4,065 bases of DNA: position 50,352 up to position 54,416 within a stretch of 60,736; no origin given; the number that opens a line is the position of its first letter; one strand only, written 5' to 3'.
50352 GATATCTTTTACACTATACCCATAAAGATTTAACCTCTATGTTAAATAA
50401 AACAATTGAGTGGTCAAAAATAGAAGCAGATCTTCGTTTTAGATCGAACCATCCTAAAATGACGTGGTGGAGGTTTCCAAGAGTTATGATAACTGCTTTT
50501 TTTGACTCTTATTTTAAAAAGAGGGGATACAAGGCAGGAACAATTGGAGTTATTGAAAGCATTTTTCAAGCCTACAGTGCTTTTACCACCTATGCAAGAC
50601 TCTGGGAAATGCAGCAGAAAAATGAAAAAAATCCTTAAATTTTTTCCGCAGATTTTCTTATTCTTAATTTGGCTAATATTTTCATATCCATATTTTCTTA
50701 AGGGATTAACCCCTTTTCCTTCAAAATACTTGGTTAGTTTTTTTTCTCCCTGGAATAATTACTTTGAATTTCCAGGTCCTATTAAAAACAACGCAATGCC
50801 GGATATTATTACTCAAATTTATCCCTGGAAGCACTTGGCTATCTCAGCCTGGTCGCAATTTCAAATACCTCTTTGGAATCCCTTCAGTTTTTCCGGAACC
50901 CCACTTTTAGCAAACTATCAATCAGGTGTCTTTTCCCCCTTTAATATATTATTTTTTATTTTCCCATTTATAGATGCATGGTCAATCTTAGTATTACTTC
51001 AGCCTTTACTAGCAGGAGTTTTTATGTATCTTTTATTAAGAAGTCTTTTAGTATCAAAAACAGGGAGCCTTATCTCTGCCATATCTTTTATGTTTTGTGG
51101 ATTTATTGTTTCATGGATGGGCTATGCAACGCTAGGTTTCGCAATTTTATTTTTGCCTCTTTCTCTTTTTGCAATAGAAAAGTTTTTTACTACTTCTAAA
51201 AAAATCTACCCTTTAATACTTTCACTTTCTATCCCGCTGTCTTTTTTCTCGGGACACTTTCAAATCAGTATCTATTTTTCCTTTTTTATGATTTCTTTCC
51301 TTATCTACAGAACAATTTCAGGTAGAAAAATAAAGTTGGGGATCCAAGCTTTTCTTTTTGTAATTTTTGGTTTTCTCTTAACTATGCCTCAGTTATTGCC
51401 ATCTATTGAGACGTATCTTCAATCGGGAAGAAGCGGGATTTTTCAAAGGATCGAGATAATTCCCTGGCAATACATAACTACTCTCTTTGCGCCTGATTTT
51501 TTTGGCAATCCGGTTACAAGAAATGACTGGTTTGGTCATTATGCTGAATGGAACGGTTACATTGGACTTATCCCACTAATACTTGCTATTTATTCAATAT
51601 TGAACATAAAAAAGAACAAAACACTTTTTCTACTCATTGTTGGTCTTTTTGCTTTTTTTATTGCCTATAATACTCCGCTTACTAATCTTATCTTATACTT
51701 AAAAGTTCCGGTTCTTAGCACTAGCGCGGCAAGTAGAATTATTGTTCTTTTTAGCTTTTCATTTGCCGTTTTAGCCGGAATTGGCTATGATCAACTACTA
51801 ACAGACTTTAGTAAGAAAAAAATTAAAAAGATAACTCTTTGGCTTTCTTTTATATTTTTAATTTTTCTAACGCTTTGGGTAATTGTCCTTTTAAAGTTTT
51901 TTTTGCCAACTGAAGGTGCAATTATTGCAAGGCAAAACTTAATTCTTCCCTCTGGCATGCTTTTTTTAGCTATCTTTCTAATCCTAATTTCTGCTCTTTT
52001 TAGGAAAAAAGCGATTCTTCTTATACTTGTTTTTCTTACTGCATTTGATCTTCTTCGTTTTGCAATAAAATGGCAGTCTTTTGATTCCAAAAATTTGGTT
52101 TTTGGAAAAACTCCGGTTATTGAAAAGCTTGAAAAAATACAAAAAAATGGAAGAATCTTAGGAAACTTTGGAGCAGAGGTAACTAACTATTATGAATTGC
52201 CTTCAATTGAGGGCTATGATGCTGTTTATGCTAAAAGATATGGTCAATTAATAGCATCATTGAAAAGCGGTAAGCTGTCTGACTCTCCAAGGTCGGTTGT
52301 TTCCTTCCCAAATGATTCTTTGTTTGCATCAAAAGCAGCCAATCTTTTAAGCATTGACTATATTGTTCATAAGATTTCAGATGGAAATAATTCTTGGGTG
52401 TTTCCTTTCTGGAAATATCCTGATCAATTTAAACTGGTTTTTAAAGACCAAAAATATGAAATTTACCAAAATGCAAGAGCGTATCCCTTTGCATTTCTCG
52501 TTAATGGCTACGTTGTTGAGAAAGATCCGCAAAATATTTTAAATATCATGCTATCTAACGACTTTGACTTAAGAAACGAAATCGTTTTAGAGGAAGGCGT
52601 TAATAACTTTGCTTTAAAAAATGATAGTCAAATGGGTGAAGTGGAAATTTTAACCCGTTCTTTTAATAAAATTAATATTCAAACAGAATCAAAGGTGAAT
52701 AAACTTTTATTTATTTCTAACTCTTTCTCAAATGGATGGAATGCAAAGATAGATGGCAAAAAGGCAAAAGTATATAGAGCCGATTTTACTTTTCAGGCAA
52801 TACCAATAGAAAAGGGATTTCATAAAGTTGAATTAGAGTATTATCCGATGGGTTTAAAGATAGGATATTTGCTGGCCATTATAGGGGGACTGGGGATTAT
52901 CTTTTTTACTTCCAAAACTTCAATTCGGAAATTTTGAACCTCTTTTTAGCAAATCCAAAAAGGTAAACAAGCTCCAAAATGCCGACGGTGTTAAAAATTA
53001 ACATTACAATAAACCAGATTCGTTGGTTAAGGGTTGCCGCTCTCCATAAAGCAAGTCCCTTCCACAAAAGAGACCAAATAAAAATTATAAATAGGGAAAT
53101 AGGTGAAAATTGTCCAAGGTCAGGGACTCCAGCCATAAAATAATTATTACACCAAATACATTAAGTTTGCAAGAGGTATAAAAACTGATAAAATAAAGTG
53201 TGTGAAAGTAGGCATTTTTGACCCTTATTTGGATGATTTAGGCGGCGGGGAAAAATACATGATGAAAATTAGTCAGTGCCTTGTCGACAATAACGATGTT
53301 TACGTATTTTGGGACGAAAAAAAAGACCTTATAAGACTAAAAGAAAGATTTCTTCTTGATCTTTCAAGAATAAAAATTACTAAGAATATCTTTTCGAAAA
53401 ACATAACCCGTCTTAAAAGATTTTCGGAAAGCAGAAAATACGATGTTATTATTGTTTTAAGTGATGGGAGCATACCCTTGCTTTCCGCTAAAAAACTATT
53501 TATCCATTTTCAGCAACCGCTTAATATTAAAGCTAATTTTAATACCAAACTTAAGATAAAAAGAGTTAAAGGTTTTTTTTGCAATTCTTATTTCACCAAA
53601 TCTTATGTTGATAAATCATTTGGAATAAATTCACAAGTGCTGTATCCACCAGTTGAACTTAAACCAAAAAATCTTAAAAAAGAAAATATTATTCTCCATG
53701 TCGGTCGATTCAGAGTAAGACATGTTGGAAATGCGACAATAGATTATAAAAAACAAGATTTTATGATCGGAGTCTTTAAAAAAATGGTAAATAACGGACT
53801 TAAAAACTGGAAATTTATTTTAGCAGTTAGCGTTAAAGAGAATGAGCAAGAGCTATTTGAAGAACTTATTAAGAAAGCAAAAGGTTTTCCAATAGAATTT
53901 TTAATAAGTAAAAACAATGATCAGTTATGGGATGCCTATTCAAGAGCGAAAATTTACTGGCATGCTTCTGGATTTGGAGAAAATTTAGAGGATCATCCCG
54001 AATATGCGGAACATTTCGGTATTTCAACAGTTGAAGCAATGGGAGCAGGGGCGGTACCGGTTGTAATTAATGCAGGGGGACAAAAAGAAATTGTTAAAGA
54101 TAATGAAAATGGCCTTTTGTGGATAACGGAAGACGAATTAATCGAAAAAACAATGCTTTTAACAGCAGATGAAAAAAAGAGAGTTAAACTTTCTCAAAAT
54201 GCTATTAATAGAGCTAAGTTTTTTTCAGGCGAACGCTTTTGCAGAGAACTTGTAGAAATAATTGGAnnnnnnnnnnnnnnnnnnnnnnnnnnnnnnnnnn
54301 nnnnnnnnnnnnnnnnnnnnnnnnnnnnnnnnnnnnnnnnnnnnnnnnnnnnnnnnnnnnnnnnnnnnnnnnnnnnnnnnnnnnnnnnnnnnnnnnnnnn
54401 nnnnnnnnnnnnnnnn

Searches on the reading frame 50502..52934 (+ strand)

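Call 4: search_protein_families(library=pfam, proteins=[window:50502-52934:+], max_evalue=0.01)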
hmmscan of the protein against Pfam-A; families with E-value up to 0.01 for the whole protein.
window:50502-52934:+ (811 aa): 1 family
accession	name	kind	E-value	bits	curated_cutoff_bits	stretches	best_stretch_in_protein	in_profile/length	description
PF09586.16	YfhO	-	1e-27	97.3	28.5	2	144-677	73-604/835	Bacterial membrane protein YfhO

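Call 13: search_protein_families(library=ncbifam, proteins=[window:50502-52934:+], max_evalue=0.01)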
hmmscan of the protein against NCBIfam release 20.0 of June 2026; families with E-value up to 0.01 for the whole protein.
window:50502-52934:+ (811 aa): 2 families
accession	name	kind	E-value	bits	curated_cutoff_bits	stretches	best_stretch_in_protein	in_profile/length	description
NF047590.1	GlcsyltransPgfM2Strep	equivalog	3.2e-09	35.5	1500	1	728-807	802-881/884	glycosyltransferase PgfM2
NF047589.1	GlcsyltransPgfM1Strep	equivalog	1.1e-08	33.6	1400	1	723-801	874-949/955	glycosyltransferase PgfM1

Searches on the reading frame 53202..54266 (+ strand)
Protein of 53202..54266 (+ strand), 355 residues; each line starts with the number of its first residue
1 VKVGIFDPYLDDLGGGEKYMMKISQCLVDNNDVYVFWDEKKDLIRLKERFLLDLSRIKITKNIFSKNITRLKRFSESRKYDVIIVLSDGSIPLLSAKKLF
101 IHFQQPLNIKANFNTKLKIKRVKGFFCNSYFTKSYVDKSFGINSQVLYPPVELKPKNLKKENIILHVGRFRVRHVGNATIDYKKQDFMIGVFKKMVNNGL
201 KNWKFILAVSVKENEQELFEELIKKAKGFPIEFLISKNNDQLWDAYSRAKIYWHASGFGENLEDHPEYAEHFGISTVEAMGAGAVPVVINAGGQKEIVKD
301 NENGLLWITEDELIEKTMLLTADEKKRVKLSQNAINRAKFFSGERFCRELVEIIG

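Call 4: search_protein_families(library=pfam, proteins=[window:53202-54266:+], max_evalue=0.01)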
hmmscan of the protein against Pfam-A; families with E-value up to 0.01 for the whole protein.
window:53202-54266:+ (355 aa): 4 families
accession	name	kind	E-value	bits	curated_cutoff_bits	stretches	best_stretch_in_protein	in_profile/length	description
PF00534.26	Glycos_transf_1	-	3.5e-20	72.7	26.4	1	159-336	13-171/172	Glycosyl transferases group 1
PF13692.12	Glyco_trans_1_4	-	5.5e-11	43.3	27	1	172-317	4-136/142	Glycosyl transferases group 1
PF13524.12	Glyco_trans_1_2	-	5.4e-05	23.6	25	1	221-338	8-129/144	Glycosyl transferase-like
PF13439.12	Glyco_transf_4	-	0.0012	19.3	28.5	1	14-153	2-168/170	Glycosyltransferase Family 4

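Call 13: search_protein_families(library=ncbifam, proteins=[window:53202-54266:+], max_evalue=0.01)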
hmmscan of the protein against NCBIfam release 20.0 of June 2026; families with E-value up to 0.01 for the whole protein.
window:53202-54266:+ (355 aa): 13 families
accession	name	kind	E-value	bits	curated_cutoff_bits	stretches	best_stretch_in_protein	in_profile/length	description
TIGR03999.1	thiol_BshA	equivalog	1e-08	34.5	273.7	1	269-346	282-362/375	N-acetyl-alpha-D-glucosaminyl L-malate synthase BshA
NF041876.1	EPS_EpsE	equivalog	4e-06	26.3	400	1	268-337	304-375/389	exopolysaccharide biosynthesis GT4 family glycosyltransferase EpsE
NF038229.1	Glyco4_Geo_Pelo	equivalog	4.8e-06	25.8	400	1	275-346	253-325/338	GPMC system family 4 glycosyltransferase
TIGR03449.1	mycothiol_MshA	equivalog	1e-05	24.6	462.5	1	266-350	310-396/406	D-inositol-3-phosphate glycosyltransferase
TIGR02472.1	sucr_P_syn_N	equivalog_domain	0.00025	20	576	1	266-337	347-420/439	sucrose-phosphate synthase, putative, glycosyltransferase domain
NF038295.1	EPS_HpsP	equivalog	0.00077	18.6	550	1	264-335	292-364/388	hormogonium polysaccharide biosynthesis glycosyltransferase HpsP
NF049988.1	MGlcDAGSynMgs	equivalog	0.0017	17.8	400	1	270-350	300-380/398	alpha-monoglucosyldiacylglycerol synthase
NF041139.1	TreT_Thcocales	equivalog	0.0018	17.2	775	0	270-339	324-393/412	trehalose synthase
TIGR02470.1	sucr_synth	equivalog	0.0031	15.7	810.4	1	266-306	650-690/784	sucrose synthase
TIGR02149.1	glgA_Coryne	subfamily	0.0038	16.4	302.4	1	268-312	292-336/391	glycogen synthase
TIGR04063.1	stp3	hypoth_equivalog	0.0038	16.2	442.05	1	277-334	312-371/397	TIGR04063 family PEP-CTERM/XrtA system glycosyltransferase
NF012028.0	PRK15484.1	subfamily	0.0055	15.8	618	1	268-315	286-336/380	lipopolysaccharide N-acetylglucosaminyltransferase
TIGR02468.1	sucrsPsyn_pln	equivalog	0.0067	14.2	1143.95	0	266-350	578-664/1051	sucrose-phosphate synthase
